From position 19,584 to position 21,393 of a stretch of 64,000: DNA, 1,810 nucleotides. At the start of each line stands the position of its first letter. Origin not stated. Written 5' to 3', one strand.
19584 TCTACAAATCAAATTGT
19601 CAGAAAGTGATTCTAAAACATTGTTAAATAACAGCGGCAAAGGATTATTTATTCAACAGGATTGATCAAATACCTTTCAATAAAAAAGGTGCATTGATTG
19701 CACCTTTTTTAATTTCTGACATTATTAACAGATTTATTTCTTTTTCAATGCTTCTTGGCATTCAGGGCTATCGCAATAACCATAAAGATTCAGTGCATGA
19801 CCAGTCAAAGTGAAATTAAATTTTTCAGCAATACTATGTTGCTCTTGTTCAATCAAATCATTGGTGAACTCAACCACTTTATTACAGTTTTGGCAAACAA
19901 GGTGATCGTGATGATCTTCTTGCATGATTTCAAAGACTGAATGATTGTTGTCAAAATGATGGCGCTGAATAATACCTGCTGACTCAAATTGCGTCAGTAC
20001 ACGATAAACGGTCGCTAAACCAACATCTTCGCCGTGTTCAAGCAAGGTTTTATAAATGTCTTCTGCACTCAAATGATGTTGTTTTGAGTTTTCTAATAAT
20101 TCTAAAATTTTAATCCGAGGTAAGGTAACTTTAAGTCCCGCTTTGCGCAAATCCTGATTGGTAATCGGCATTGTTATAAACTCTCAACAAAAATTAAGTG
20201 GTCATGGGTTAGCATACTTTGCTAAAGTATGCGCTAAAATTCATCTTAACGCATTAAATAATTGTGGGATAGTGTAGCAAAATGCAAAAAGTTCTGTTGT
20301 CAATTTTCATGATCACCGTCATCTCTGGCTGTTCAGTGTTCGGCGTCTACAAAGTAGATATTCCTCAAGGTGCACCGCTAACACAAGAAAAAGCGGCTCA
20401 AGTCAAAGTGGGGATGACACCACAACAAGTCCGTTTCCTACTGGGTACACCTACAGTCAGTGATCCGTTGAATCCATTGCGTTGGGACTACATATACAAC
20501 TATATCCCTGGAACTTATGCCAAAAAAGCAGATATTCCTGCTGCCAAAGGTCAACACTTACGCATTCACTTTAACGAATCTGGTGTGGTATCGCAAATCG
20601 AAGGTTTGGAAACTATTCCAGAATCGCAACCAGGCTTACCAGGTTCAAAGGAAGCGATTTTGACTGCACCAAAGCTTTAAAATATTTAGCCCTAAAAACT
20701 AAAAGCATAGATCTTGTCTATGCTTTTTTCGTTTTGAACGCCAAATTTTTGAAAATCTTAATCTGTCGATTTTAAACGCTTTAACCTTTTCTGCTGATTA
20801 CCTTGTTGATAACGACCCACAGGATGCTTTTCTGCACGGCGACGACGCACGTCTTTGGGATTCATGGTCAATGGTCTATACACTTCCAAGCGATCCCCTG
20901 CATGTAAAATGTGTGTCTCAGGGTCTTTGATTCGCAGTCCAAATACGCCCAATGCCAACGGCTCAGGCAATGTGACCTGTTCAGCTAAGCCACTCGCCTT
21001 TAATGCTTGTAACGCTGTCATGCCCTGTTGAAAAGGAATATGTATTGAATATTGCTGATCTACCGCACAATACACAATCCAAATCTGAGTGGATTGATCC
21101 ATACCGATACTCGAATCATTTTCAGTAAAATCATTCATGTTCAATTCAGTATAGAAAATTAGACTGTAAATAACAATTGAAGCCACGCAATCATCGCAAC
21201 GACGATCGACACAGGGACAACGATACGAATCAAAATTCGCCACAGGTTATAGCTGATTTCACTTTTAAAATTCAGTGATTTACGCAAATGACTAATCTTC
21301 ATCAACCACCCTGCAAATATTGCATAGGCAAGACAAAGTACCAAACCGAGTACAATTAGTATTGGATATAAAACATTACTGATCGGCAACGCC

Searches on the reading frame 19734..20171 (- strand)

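Call 40: search_protein_families(library=ncbifam, proteins=[window:19734-20171:-], max_evalue=0.00001)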
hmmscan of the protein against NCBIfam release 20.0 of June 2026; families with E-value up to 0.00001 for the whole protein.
window:19734-20171:- (145 aa): 9 families
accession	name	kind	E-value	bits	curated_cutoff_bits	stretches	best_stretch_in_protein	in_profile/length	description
NF006999.0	PRK09462.1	equivalog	8.4e-62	207.1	146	1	4-142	4-142/148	ferric iron uptake transcriptional regulator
NF051892.1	TransRegFurBacil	equivalog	1.7e-27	96.3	220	1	5-140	9-145/149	ferric iron uptake transcriptional regulator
NF051891.1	TransRegFurHelico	equivalog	7.5e-26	90.8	200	1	6-139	16-146/148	ferric iron uptake transcriptional regulator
NF052545.1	TransRegPerRClab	equivalog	5.3e-20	71.8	180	1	6-140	6-136/138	transcriptional regulator PerR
NF045678.1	TransRegIrrA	equivalog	2.1e-17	63.3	150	1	5-108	10-112/138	iron response transcriptional regulator IrrA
NF045677.1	FeRespRegIrr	equivalog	2.3e-16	60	170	1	6-106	2-101/127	Fur family transcriptional regulator Irr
NF008646.0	PRK11639.1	equivalog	1.1e-10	41.5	167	1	12-140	21-150/171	zinc uptake transcriptional repressor Zur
NF047406.1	TransRegPerRTherm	equivalog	8.2e-10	39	200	1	15-142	6-129/130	manganese-dependent transcriptional regulator PerR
NF047462.1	FUR_perox_PerRA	exception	7.9e-08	32.9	200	1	7-117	11-121/142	peroxide-responsive transcriptional repressor PerRA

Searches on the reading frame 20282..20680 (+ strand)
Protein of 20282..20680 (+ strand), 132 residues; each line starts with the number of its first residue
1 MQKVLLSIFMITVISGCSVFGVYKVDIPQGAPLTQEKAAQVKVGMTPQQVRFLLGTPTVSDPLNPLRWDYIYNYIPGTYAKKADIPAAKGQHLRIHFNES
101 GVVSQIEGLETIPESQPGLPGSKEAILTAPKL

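Call 40: search_protein_families(library=ncbifam, proteins=[window:20282-20680:+], max_evalue=0.00001)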
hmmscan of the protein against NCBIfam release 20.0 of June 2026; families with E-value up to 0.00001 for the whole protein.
window:20282-20680:+ (132 aa): 1 family
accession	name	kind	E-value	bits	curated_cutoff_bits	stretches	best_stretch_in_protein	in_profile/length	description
NF008585.0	PRK11548.1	equivalog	3.5e-18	65.7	93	1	7-111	10-109/113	outer membrane protein assembly factor BamE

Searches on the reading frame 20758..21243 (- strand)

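Call 4: search_protein_families(library=pfam, proteins=[window:20758-21243:-])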
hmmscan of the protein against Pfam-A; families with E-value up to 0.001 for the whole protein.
window:20758-21243:- (161 aa): 1 family
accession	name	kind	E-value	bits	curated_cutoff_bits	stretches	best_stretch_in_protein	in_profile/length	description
PF03658.20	Ub-RnfH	-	9.4e-19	68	23.7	1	53-134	2-83/83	RnfH family Ubiquitin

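Call 40: search_protein_families(library=ncbifam, proteins=[window:20758-21243:-], max_evalue=0.00001)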
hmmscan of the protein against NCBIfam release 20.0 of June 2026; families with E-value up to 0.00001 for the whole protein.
window:20758-21243:- (161 aa): 1 family
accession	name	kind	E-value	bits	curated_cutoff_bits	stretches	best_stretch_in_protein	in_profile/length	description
NF002490.0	PRK01777.1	equivalog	3.1e-17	62.8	75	1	52-139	4-91/96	RnfH family protein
